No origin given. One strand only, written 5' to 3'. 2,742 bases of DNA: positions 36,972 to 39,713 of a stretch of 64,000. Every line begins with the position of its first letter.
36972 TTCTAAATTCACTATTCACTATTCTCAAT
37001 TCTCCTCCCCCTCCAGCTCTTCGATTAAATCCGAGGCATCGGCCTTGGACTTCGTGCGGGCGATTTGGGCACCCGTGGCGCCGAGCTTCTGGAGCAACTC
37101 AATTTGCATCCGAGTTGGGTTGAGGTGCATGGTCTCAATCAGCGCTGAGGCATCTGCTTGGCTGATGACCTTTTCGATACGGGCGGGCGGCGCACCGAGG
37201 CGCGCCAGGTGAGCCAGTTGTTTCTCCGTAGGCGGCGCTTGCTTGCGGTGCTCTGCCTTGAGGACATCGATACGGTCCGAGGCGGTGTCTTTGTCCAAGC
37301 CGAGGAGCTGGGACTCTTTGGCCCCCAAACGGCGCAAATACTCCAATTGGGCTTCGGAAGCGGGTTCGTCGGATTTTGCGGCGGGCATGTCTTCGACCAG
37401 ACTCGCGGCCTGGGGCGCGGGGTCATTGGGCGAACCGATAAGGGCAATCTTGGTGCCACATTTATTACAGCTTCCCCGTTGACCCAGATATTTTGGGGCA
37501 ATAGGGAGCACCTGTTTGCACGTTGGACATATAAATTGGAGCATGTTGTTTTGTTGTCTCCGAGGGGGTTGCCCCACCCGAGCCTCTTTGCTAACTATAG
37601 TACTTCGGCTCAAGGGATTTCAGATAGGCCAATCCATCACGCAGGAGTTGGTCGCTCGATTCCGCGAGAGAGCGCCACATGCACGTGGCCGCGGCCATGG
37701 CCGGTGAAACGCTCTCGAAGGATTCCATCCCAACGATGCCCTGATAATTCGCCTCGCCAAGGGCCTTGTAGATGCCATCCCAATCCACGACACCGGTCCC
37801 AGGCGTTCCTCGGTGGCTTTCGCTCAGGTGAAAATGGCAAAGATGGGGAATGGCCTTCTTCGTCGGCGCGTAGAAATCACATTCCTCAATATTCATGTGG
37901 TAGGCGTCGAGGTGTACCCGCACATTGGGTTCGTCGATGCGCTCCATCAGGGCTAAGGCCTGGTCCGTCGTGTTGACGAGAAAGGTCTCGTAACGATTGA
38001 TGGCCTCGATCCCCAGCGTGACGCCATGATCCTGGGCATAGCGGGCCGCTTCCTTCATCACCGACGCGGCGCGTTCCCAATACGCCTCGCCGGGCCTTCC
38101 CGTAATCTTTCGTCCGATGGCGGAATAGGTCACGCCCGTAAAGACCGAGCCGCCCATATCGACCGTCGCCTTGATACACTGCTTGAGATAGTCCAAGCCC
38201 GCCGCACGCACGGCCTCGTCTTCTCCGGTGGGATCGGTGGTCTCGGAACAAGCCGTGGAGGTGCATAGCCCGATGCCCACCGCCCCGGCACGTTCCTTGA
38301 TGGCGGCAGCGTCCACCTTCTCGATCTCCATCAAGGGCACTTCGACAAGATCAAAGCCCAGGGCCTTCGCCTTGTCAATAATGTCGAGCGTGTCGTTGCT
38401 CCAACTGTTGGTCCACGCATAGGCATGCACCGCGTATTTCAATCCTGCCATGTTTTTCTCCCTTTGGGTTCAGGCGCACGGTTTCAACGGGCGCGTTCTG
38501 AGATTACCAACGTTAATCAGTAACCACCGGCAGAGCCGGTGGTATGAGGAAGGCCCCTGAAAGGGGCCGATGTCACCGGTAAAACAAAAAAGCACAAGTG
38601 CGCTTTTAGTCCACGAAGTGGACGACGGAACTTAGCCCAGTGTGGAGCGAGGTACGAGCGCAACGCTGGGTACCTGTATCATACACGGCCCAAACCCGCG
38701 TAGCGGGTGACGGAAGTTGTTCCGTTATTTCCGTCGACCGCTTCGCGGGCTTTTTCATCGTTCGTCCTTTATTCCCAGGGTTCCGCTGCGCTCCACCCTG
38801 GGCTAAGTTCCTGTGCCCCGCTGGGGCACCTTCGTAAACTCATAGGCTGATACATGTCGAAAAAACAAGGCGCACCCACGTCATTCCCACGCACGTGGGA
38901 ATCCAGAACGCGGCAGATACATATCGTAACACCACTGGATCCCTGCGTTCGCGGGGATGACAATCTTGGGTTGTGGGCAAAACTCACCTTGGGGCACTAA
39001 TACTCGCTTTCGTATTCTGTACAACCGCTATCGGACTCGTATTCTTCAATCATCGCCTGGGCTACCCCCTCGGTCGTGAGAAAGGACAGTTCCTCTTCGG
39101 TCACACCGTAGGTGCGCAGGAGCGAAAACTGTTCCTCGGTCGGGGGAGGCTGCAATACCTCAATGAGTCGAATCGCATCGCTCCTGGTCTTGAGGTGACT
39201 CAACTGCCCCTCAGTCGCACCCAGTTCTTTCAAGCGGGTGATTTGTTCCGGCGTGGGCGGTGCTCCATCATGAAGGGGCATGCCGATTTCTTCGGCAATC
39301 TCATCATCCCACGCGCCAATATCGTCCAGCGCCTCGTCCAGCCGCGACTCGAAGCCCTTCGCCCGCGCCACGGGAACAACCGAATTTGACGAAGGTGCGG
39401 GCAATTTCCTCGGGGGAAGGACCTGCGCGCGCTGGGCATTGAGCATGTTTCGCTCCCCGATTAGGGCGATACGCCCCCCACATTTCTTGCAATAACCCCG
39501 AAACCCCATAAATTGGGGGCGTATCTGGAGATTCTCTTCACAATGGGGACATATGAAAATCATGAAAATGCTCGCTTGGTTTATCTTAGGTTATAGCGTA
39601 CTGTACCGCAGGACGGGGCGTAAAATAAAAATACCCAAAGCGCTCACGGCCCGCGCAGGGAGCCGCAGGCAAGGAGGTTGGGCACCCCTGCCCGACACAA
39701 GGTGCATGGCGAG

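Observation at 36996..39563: Paralogous MJ0042-type zinc-ribbon proteins with roughly 35-aa helical repeats flanking a sugar-phosphate isomerase, separated by MITEs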

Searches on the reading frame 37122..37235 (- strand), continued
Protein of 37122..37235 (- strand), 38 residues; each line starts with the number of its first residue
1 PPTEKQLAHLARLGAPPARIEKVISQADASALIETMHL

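Call 62: search_protein_families(library=pfam, alignment_id=A7, max_evalue=0.0001)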
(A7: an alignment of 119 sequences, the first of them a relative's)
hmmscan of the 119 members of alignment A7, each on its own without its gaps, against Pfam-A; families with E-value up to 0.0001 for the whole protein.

A. member 1, P0111 (191 aa): 0 families

B. families by the number of members that match (of 119 scanned): 54 families (the first 25 are shown)
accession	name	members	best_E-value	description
PF11272.13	DUF3072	18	6.1e-36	Protein of unknown function (DUF3072)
PF00929.31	RNase_T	8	2.3e-33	Exonuclease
PF13482.12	RNase_H_2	4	4.6e-07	RNase_H superfamily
PF04851.21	ResIII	3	3.8e-29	Type III restriction enzyme, res subunit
PF13091.12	PLDc_2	3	3.6e-26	PLD-like domain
PF07894.18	SACK1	3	3.6e-11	Scaffolding anchor of CK1 domain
PF16473.11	Rv2179c-like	3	7e-09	3'-5' exoribonuclease Rv2179c-like domain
PF00271.37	Helicase_C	2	7.7e-13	Helicase conserved C-terminal domain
PF00270.35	DEAD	2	1.2e-12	DEAD/DEAH box helicase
PF05154.21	TM2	2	1.7e-12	TM2 domain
PF07719.23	TPR_2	2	7.4e-09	Tetratricopeptide repeat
PF13181.12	TPR_8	2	4.2e-08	Tetratricopeptide repeat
PF00515.34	TPR_1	2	8.5e-08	Tetratricopeptide repeat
PF13414.12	TPR_11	2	4.1e-07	TPR repeat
PF13428.12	TPR_14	2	6.5e-06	Tetratricopeptide repeat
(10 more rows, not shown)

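Call 71: find_encoding_contigs(protein=P0119, flank=6000, max_places=3)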
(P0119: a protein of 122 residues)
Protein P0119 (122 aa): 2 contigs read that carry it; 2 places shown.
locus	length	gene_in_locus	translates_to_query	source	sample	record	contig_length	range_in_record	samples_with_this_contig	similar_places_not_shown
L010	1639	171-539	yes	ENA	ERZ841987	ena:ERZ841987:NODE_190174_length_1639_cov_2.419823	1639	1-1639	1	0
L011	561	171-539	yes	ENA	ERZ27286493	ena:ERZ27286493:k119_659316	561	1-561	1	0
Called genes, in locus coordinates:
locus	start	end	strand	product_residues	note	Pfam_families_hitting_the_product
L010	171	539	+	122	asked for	-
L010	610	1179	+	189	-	-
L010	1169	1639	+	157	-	?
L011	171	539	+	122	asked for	-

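Call 72: find_encoding_contigs(protein=P0177, flank=6000, max_places=3)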
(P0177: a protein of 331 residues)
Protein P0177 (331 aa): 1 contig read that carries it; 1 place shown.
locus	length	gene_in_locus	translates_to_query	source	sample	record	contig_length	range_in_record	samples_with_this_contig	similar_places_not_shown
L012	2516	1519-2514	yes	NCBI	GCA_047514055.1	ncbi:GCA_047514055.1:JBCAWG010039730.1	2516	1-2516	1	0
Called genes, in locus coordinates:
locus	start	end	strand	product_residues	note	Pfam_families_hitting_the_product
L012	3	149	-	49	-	?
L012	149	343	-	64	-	PF12728:HTH_17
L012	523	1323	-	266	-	-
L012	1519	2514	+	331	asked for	PF00929:RNase_T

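Call 73: find_encoding_contigs(protein=P0151, flank=8000, max_places=3)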
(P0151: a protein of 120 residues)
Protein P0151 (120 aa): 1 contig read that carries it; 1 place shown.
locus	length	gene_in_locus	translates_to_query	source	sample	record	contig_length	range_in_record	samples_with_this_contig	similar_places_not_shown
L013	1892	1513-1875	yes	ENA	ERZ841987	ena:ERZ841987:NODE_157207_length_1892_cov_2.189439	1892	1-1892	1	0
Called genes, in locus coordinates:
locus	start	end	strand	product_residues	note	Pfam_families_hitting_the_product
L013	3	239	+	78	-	?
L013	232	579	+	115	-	-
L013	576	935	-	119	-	-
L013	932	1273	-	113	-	-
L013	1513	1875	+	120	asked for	-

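Call 74: find_encoding_contigs(protein=P0120, flank=8000, max_places=3)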
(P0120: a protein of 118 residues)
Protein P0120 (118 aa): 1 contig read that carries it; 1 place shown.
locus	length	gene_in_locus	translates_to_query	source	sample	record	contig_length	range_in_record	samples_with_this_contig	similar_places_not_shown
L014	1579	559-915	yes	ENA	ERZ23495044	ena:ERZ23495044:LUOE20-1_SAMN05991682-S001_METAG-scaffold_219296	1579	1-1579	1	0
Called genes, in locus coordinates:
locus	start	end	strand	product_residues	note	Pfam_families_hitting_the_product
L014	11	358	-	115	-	-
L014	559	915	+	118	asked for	-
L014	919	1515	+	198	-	-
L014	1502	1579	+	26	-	?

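Call 75: search_protein_families(library=phrogs, proteins=[L010:610-1179:+, L010:1169-1639:+, L014:919-1515:+, L014:11-358:-, L013:232-579:+, L013:576-935:-, L013:932-1273:-, L012:523-1323:-], max_evalue=0.001)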
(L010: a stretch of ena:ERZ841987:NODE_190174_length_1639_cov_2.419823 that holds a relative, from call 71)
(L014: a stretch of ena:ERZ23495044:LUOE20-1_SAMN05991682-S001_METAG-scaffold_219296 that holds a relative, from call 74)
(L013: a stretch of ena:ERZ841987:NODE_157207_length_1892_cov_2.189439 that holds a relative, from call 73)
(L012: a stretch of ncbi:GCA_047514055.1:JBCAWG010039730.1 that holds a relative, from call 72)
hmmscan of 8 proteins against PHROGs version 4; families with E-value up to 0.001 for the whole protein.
L010:610-1179:+ (189 aa): 0 families

L010:1169-1639:+ (157 aa): 0 families

L014:919-1515:+ (198 aa): 0 families

L014:11-358:- (115 aa): 0 families

L013:232-579:+ (115 aa): 0 families

L013:576-935:- (119 aa): 0 families

L013:932-1273:- (113 aa): 0 families

L012:523-1323:- (266 aa): 0 families
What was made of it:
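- The contexts of the proteins with SSB-like tails were uninformative (calls 71-75).
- Tried and rejected: Their neighbours have no PHROG match (calls 71-75).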

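Call 83: search_protein_families(library=pfam, alignment_id=A3, max_evalue=1)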
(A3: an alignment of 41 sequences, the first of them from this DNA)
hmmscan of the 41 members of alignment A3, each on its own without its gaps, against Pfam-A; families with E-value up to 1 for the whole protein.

A. member 1, seq(38 aa): 0 families

B. families by the number of members that match (of 41 scanned): 11 families
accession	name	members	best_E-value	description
PF11272.13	DUF3072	26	1.9e-08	Protein of unknown function (DUF3072)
PF18570.6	Nup54_57_C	2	0.12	NUP57/Nup54 C-terminal domain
PF23931.1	Terminase_6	1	0.0035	Terminase small subunit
PF11856.13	DUF3376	1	0.052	Protein of unknown function (DUF3376)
PF01985.26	CRS1_YhbY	1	0.055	CRS1 / YhbY (CRM) domain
PF02787.25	CPSase_L_D3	1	0.057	Carbamoyl-phosphate synthetase large chain, oligomerisation domain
PF19026.7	UBA_HYPK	1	0.078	HYPK UBA domain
PF14846.11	DUF4485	1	0.096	Domain of unknown function (DUF4485)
PF03130.22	HEAT_PBS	1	0.12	PBS lyase HEAT-like repeat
PF20366.3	DUF6661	1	0.24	Family of unknown function (DUF6661)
PF25646.1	SPV1_VP4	1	0.29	Sulfolobus polyhedral virus 1 major capsid protein VP4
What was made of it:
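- On Pfam DUF3072 (PF11272): No other family recurs in more than 2 units (call 83).
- No single unit hits Pfam Rho_N or SAP (call 83).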

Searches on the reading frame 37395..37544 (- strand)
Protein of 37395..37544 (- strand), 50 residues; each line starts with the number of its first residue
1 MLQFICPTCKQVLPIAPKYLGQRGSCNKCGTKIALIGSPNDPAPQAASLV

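Call 68: find_homologous_proteins(query=A8, max_evalue=0.001)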
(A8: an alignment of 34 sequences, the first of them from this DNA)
Query A8 (34 sequences): 289 candidates shared short words with the query, none scored E <= 0.001.
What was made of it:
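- Tried and rejected: A ribbon-only profile search of the 5.8-billion-protein database returned nothing at E <= 1e-3 (call 68), so the proposed ribbon census could not be done that way.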

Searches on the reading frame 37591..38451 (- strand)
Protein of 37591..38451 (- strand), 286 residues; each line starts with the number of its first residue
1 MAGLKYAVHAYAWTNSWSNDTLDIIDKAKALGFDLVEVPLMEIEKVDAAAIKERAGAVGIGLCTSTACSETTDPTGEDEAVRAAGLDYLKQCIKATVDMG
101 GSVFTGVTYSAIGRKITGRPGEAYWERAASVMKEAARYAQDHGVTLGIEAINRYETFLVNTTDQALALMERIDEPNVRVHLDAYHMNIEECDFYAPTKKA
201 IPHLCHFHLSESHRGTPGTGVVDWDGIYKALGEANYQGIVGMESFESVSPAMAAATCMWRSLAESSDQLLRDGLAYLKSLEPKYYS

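Call 3: search_protein_families(library=pfam, proteins=[window:37591-38451:-], max_evalue=1)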
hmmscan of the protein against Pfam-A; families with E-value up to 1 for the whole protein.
window:37591-38451:- (286 aa): 1 family
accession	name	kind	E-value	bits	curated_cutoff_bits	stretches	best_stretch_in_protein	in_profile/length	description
PF01261.30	AP_endonuc_2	-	1.1e-43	150.1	31.1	1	25-278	1-247/249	Xylose isomerase-like TIM barrel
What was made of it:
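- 37591..38451 (-): Ketose-3-epimerase-like TIM barrel (AP_endonuc_2), 286 aa, lying between B and A. Pfam E 1e-43 (call 3).
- Checked: 37591-38451 (minus strand) is an AP_endonuc_2 TIM barrel (E 1e-43, call 3).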

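Call 4: search_protein_families(library=ncbifam, proteins=[window:37591-38451:-], max_evalue=1)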
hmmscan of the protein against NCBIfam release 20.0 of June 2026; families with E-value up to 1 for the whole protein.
window:37591-38451:- (286 aa): 13 families
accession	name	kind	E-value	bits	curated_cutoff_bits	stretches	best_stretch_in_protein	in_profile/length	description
NF051856.1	PsicseEpim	equivalog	1.1e-58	199.4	300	1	5-268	2-269/287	D-psicose 3-epimerase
NF041099.2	keto_glucon_epim_IolO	equivalog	3.3e-36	125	300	1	19-255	21-257/269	5-keto-L-gluconate epimerase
TIGR03234.1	OH-pyruv-isom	equivalog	5.8e-24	84.8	353.45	1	24-244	19-240/254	hydroxypyruvate isomerase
NF043033.1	OxoTetrIsom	equivalog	4.4e-19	69.2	325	1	130-243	120-236/251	2-oxo-tetronate isomerase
NF007444.0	PRK09997.1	equivalog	9.2e-15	54.8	465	1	128-244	122-241/258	hydroxypyruvate isomerase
NF009688.0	PRK13209.1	subfamily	3e-12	46.1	317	1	71-247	83-257/286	L-ribulose-5-phosphate 3-epimerase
NF007360.0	PRK09856.1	equivalog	5.4e-11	42.5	305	1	78-243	81-247/276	fructoselysine 3-epimerase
NF009689.0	PRK13210.1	subfamily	1.5e-09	37.4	200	1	25-244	23-256/286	L-ribulose-5-phosphate 3-epimerase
TIGR04379.1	myo_inos_iolE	equivalog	4.3e-09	36.3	290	2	23-210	27-210/290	myo-inosose-2 dehydratase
TIGR00542.1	hxl6Piso_put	equivalog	3e-08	33.3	272.15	1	25-243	22-248/279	L-ribulose-5-phosphate 3-epimerase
NF007441.0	PRK09989.1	equivalog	5.4e-06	26.4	412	1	131-243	125-240/258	HPr family phosphocarrier protein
NF042435.1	DhshikDhtase_QuiC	equivalog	0.00011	20.8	1200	1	132-192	117-175/635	3-dehydroshikimate dehydratase QuiC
TIGR01803.1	CM-like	subfamily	0.053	13.7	73.35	1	126-144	44-62/82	chorismate mutase family protein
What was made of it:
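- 37591..38451 (-): NCBIfam D-psicose 3-epimerase 199 bits, below the cutoff of 300 (call 4).
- On D-psicose/ketose 3-epimerase (middle gene): 199.4 bits, E 1.1e-58 (call 4).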

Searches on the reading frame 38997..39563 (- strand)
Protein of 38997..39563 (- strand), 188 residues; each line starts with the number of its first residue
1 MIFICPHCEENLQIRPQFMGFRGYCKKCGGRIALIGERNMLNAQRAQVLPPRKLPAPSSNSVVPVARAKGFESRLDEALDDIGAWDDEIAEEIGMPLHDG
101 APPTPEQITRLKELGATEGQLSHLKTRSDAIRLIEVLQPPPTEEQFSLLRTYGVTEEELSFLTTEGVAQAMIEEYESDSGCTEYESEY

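Call 3: search_protein_families(library=pfam, proteins=[window:38997-39563:-], max_evalue=1)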
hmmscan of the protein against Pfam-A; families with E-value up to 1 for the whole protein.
window:38997-39563:- (188 aa): 3 families
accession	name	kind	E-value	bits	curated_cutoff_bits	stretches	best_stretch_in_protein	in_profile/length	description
PF17283.8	Zn_ribbon_SprT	-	0.075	13.5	28.1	1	4-34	6-36/38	SprT-like zinc ribbon domain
PF25164.1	CoiA_N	-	0.1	12.6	26.3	1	3-15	18-30/50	Competence protein CoiA, N-terminal domain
PF10955.13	Fin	-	0.57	10.9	23.7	0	3-19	53-69/76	Anti-sigma-F factor Fin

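Call 4: search_protein_families(library=ncbifam, proteins=[window:38997-39563:-], max_evalue=1)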
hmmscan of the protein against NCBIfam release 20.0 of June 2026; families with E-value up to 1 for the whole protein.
window:38997-39563:- (188 aa): 3 families
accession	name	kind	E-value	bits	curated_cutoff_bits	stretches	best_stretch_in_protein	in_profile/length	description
NF001606.0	PRK00398.1-3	equivalog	0.062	13.1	72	1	2-38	2-34/44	DNA-directed RNA polymerase subunit P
NF041197.2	CxxC_Se_CxxC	equivalog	0.19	11.9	40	1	5-33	1-29/53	dual CXXC motif small (seleno)protein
NF053765.1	AntSigFFinGp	equivalog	0.5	10.8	95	0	3-19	53-69/76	anti-sigma-F factor Fin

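Call 32: find_homologous_proteins(query=window:38997-39563:-, max_evalue=0.001)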
Query window:38997-39563:- (188 aa): 31 proteins with E <= 0.001 among 117 candidates.
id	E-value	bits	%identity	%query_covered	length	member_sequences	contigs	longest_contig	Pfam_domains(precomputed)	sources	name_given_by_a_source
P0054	1.2e-95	337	77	100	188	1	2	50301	-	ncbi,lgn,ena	-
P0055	7.9e-93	328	79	100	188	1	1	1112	-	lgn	-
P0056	2.6e-92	326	77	100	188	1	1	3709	-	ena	-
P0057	2.2e-90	320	100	79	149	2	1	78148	-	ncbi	-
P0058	1.0e-89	317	75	100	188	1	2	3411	-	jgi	-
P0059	1.1e-88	314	77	100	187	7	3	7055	-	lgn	-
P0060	3.4e-87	309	73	100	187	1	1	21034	-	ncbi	-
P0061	2.3e-86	306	74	100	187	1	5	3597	-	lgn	-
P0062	3.4e-85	303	73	100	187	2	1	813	-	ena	-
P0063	2.4e-79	284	75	88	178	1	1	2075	-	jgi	jgi:hypothetical protein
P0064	1.5e-75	271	70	94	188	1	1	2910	-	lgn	-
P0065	3.8e-73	263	67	100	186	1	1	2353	-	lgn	-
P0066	1.0e-72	262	64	100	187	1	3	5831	-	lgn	-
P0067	1.2e-72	262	65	100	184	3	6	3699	-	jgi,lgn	-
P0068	1.4e-72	262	68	100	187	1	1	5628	-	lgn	-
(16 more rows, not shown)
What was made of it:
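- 38997..39563 (-): Gene B, 188 aa: zinc ribbon, acidic helix, two DUF3072-type repeats and an acidic tail ending in Y. 31 homolog clusters at 61-79% identity, plus one 149-aa entry that is 100% identical over the 79% of B it covers (P0057) (call 32).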

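Call 49: search_protein_families(library=phrogs, proteins=[window:38997-39563:-], max_evalue=0.01)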
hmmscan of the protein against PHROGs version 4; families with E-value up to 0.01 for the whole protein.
window:38997-39563:- (188 aa): 0 families

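Call 50: predict_structure(alignment_id=A6)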
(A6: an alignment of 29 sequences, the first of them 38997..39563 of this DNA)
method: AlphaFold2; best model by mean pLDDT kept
length: 188 residues; sequences in the alignment: 29
mean_pLDDT: 71.0   pTM: 0.38
mean pLDDT of the five models: 71.0, 70.2, 67.8, 63.5, 58.7
residues with pLDDT >= 90: 0; 70-90: 102; 50-70: 66; < 50: 20
segments of 3 or more residues with pLDDT < 50: 55-58, 60-66, 181-188
pLDDT, mean of each block of 10 residues (from residue 1): 76 69 77 67 61 52 49 60 57 57 85 89 85 86 88 87 83 74 43
secondary structure, 60 per line:
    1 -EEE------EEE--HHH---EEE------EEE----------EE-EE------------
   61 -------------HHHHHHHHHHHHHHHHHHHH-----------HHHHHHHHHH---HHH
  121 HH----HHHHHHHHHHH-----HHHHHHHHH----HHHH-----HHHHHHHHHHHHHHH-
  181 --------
elements in order: E2-4 E11-13 E22-24 E31-33 H74-93 H105-114 H118-122 H127-137 H143-151 H156-159 H165-179
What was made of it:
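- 38997..39563 (-): Model pLDDT 71 (call 50).
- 39285..39353 (-): Gene B, aa 71-93: conserved acidic helix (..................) that occupies the place of A's repeat 1. Helix 74-93 at low confidence (call 50).
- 39000..39032 (-): Gene B, aa 178-188: acidic C-terminal tail, ...(E/D)(F/Y)ES(D/E)Y. It is predicted disordered (call 50).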
